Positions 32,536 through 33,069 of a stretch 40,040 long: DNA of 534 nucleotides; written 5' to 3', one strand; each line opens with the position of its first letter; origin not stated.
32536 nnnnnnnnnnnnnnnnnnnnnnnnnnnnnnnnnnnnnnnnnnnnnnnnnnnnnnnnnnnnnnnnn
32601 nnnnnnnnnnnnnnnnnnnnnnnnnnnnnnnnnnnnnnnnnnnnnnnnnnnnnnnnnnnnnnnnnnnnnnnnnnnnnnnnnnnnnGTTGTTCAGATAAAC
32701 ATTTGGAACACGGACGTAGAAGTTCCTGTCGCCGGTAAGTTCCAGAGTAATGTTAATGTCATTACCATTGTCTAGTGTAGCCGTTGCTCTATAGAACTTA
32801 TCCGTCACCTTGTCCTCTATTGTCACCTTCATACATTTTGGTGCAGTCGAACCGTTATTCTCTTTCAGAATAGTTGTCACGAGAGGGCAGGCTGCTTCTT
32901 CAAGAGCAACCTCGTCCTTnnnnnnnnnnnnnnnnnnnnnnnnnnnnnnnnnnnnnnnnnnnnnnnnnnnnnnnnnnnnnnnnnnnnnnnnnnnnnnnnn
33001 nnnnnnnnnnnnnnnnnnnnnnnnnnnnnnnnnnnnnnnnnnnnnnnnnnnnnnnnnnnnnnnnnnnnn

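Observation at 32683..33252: Membrane protein with C-terminal soluble domain encoded between the G+T tract and metG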

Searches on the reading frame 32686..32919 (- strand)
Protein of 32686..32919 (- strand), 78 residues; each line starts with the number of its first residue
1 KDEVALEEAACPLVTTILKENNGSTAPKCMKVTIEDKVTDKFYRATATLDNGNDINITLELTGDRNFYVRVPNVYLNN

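Call 49: search_solved_structures(query=A3, max_evalue=10, show_alignments=2)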
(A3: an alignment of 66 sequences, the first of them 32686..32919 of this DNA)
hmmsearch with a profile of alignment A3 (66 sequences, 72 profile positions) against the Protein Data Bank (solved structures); distinct sequences matched with E-value up to 10: 5.
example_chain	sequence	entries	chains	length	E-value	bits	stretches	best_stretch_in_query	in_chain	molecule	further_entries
4fmd_A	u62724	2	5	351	0.096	16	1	38-69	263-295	EspG protein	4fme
4fmc_A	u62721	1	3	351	0.098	15.9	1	38-69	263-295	ROrf2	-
4fma_A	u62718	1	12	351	0.1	15.9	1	38-69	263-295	EspG protein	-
3q1c_A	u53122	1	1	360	0.11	15.8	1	38-69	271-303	LEE-encoded effector EspG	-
3pcr_A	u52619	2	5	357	0.21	14.9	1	38-69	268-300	EspG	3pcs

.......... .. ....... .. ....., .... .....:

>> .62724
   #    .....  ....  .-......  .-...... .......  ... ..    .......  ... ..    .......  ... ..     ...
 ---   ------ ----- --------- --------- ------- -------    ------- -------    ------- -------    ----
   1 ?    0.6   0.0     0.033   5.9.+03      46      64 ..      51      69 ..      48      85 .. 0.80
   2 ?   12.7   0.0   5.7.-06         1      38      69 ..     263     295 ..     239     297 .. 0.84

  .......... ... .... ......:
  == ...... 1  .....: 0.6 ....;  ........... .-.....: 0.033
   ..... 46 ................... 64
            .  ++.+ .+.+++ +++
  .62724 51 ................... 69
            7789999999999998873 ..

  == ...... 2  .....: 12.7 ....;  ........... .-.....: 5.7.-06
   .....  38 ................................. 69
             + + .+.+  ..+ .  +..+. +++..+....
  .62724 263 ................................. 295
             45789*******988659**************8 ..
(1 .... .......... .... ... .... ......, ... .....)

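Call 57: predict_structure(alignment_id=A3)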
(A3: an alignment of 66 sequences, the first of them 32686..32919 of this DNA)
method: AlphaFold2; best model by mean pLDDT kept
length: 78 residues; sequences in the alignment: 66
mean_pLDDT: 92.9   pTM: 0.80
mean pLDDT of the five models: 92.9, 91.8, 91.2, 91.1, 83.8
residues with pLDDT >= 90: 64; 70-90: 12; 50-70: 2; < 50: 0
segments of 3 or more residues with pLDDT < 50: none
pLDDT, mean of each block of 10 residues (from residue 1): 90 96 95 96 97 96 90 80
secondary structure, 60 per line:
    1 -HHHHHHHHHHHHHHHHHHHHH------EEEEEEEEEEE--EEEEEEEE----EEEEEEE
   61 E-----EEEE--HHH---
elements in order: H2-22 E29-39 E42-49 E54-61 E67-70

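Call 60: fold_search(model_id=the predicted structure, library=pdb)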
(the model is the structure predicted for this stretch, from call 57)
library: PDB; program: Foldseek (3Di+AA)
matches with E <= 10: 458; with E <= 0.001: 0
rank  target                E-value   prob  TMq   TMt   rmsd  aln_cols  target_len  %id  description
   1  7snx_A                2.2e-01  0.72  0.35  0.20   6.8        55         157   24  1.70A Resolution Structure of NanoBiT Complementation Reporter Complex of LgBit and SmBiT Subunits (released 2022-11-16)
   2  5kuy_G                5.6e-01  0.54  0.45  0.43   5.7        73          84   14  Influenza hemagglutinin H3 A/Hong Kong/1/1968 in complex with designed inhibitor protein HSB.2A (released 2017-06-14)
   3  7vsx                  6.3e-01  0.35  0.32  0.18   7.8        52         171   23  Crystal structure of QL-nanoKAZ (Reverse mutant of nanoKAZ with L18Q and V27L) (released 2022-08-24)
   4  7snt_B                7.0e-01  0.38  0.33  0.22   7.7        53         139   23  2.20A Resolution Structure of NanoLuc Luciferase with Bound Substrate Analog 3-methoxy-furimazine (released 2022-11-16)
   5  7p8n_a                7.9e-01  0.63  0.40  0.06   3.3        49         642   22  TmHydABC- T. maritima hydrogenase with bridge closed (released 2022-09-14)
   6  7p5h_A                7.9e-01  0.54  0.37  0.07   3.8        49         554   24  TmHydABC- D2 map (released 2022-09-14)
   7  9e4w_A                8.9e-01  0.23  0.33  0.29   5.6        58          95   21  Structure of Bacillus phage SPO1 anti-CBASS 4 (Acb4) in complex with 3'3'-cGAMP (released 2025-01-29)
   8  4fpw_B                9.4e-01  0.20  0.35  0.20   9.7        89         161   10  Crystal Structure of CalU16 from Micromonospora echinospora. Northeast Structural Genomics Consortium Target MiR12. (released 2012-12-12)
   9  4f9a_C                9.4e-01  0.13  0.24  0.08   7.4        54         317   26  Human CDC7 kinase in complex with DBF4 and nucleotide (released 2012-10-31)
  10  8h5y_A                1.0e+00  0.21  0.32  0.07   5.3        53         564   15  Crystal structure of RadD- ADP complex (released 2023-10-18)
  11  9e4w_T                1.1e+00  0.23  0.32  0.29   4.9        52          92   21  Structure of Bacillus phage SPO1 anti-CBASS 4 (Acb4) in complex with 3'3'-cGAMP (released 2025-01-29)
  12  8bo9_A                1.1e+00  0.21  0.33  0.18   7.4        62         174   24  NanoLuc-D9R/H57A/K89R mutant complexed with azacoelenterazine bound in intra-barrel catalytic site (released 2023-09-27)
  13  6jde_B                1.1e+00  0.20  0.33  0.07   5.4        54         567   15  crystal structure of a DNA repair protein (released 2019-06-26)
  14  9e4w_B                1.2e+00  0.21  0.33  0.29   5.5        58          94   21  Structure of Bacillus phage SPO1 anti-CBASS 4 (Acb4) in complex with 3'3'-cGAMP (released 2025-01-29)
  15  1gug_A                1.2e+00  0.20  0.29  0.33   5.8        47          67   13  MopII from Clostridium pasteurianum complexed with tungstate (released 2002-02-08)
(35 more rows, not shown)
